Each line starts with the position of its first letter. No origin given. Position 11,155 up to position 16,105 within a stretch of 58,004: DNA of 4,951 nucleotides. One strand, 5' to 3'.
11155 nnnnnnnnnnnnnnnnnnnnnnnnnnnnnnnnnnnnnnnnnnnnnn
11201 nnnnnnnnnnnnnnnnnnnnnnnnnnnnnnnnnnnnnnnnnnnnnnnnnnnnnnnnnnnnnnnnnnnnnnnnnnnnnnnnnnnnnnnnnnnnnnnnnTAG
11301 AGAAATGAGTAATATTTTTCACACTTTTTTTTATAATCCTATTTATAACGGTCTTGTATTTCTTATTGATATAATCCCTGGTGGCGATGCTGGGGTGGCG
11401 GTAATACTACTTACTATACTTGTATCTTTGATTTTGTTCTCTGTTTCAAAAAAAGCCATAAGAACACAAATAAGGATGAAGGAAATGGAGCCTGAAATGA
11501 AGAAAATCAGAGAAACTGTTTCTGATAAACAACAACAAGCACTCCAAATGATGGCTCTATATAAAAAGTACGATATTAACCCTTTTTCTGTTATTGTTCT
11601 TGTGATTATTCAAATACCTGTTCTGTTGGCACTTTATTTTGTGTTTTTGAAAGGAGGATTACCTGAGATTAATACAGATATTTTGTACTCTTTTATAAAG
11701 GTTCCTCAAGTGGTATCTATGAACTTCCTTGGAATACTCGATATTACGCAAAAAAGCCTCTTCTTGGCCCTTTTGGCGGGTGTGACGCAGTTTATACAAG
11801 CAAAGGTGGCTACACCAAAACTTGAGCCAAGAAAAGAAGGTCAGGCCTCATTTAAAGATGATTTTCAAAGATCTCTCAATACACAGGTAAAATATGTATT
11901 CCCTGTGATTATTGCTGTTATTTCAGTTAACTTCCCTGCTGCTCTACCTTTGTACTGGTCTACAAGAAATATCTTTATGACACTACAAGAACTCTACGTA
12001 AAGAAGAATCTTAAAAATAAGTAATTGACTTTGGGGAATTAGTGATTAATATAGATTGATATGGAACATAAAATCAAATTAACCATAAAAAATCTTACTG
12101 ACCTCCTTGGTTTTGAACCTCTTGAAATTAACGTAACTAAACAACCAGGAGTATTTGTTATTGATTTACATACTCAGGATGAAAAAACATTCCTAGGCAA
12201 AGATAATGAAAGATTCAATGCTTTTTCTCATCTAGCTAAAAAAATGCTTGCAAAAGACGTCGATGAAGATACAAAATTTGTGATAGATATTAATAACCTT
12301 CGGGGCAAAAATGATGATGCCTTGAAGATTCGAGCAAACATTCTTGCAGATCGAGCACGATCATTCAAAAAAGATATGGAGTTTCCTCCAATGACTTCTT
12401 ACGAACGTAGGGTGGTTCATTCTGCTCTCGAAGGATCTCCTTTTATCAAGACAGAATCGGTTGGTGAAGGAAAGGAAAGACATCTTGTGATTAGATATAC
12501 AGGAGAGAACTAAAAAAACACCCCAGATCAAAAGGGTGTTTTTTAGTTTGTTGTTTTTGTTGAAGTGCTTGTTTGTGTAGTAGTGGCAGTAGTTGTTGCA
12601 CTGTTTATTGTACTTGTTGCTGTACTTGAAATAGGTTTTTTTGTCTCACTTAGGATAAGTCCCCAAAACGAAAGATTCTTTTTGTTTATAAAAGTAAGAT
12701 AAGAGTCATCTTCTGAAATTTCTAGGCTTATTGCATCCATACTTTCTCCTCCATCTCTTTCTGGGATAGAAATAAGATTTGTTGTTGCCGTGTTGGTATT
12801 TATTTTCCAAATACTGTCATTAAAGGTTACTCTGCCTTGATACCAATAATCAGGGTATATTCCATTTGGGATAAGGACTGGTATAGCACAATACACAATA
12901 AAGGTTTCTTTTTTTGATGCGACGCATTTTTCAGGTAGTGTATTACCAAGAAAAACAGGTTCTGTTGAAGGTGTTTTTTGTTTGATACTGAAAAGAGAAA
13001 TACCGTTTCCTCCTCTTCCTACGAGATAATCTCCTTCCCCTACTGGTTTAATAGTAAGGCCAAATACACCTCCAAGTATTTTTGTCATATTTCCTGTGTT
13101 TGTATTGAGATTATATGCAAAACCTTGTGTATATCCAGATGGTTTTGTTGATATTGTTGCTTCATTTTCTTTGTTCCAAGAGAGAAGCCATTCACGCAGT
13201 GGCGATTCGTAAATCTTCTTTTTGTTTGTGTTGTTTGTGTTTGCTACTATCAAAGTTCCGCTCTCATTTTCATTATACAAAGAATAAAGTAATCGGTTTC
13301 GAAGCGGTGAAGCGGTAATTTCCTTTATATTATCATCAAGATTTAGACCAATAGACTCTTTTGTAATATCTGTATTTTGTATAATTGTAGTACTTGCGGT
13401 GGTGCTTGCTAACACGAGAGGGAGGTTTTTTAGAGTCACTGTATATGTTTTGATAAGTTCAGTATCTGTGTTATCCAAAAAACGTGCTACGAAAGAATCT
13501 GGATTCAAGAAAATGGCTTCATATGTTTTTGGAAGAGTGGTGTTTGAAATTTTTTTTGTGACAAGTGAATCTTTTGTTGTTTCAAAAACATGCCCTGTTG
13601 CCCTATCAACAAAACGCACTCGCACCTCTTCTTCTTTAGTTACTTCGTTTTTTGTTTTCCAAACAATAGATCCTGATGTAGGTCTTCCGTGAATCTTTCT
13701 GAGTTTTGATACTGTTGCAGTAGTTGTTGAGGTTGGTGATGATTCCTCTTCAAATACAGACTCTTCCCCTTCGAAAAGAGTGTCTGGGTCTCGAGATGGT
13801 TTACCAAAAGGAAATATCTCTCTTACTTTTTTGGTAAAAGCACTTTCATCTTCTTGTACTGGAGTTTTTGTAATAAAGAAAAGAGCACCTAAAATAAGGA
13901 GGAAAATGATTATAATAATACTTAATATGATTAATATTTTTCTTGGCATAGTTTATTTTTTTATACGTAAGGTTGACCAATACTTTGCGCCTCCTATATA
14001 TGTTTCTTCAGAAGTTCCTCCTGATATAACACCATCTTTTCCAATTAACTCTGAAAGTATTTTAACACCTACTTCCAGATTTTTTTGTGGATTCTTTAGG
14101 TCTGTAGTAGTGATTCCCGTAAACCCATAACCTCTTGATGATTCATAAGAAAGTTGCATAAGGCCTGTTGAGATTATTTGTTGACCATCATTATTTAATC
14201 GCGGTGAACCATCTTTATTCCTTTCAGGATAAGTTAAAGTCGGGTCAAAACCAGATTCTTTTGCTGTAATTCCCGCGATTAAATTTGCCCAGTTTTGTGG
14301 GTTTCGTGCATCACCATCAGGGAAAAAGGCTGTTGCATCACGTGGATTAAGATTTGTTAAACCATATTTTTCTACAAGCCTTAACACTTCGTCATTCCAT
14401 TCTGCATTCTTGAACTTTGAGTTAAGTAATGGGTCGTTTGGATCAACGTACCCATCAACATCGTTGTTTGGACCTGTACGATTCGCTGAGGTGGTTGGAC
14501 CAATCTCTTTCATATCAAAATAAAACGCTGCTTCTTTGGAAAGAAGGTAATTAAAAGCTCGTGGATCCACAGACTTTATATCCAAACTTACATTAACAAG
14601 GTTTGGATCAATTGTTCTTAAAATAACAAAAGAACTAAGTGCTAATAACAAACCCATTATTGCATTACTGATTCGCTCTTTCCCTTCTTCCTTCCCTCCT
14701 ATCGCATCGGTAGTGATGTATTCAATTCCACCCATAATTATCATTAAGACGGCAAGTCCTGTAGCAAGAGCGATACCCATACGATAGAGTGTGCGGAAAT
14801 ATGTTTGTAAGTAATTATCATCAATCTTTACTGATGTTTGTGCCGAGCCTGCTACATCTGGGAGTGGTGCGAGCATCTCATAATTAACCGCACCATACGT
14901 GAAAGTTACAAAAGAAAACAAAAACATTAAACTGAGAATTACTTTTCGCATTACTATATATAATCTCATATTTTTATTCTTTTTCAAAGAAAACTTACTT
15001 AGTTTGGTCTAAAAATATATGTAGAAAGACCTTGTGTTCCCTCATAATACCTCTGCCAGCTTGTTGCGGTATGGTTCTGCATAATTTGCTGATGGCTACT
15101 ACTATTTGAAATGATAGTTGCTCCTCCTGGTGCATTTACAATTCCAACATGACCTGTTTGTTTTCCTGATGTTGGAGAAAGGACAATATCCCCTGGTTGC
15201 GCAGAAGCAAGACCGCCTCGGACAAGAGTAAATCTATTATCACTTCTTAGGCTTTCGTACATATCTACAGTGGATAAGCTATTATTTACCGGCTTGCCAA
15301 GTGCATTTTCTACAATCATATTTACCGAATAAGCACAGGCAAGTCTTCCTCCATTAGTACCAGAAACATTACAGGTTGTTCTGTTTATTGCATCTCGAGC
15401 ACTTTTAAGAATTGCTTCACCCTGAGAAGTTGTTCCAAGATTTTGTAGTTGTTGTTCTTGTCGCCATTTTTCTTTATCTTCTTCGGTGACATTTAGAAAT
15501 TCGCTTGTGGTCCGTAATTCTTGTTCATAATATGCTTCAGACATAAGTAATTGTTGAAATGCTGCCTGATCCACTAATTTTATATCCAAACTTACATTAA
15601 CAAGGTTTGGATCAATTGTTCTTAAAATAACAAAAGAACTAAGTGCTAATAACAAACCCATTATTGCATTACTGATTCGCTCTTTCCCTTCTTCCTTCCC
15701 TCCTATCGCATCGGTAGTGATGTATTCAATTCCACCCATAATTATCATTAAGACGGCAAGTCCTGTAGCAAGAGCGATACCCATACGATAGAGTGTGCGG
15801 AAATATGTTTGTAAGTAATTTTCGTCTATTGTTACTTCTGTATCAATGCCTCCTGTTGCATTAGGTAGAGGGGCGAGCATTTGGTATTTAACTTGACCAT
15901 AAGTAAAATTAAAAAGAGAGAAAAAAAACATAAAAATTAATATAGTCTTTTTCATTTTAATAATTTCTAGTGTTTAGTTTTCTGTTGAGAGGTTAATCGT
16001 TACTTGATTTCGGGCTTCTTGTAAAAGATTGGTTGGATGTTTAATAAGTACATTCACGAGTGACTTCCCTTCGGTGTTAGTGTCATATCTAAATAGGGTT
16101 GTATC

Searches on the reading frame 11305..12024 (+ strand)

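Call 11: search_protein_families(library=pfam, proteins=[window:11305-12024:+])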
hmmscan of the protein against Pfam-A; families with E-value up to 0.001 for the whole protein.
window:11305-12024:+ (239 aa): 1 family
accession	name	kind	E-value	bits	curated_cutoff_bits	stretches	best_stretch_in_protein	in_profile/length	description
PF02096.25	60KD_IMP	-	3.1e-39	135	35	1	30-234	2-163/163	60Kd inner membrane protein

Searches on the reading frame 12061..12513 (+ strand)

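Call 11: search_protein_families(library=pfam, proteins=[window:12061-12513:+])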
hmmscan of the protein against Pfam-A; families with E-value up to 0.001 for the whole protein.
window:12061-12513:+ (150 aa): 1 family
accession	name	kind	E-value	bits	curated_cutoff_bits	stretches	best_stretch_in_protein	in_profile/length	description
PF01424.28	R3H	-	1.9e-17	63.4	26.8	1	91-145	6-59/60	R3H domain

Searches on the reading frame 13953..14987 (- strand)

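Call 12: search_protein_families(library=pfam, proteins=[window:13953-14987:-])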
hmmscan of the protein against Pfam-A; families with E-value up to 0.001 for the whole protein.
window:13953-14987:- (344 aa): 2 families
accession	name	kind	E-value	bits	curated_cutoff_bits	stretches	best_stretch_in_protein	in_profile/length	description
PF01464.25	SLT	-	8.6e-10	38.6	21.3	1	228-317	8-82/117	Transglycosylase SLT domain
PF18895.5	T4SS_pilin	-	2.3e-05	24.8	26.6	1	73-124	18-69/71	Type IV secretion system pilin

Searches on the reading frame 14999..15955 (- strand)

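Call 12: search_protein_families(library=pfam, proteins=[window:14999-15955:-])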
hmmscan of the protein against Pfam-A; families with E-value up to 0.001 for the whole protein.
window:14999-15955:- (318 aa): 1 family
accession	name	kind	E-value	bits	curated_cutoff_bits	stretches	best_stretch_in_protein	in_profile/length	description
PF18895.5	T4SS_pilin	-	1e-05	25.9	26.6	1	61-112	18-69/71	Type IV secretion system pilin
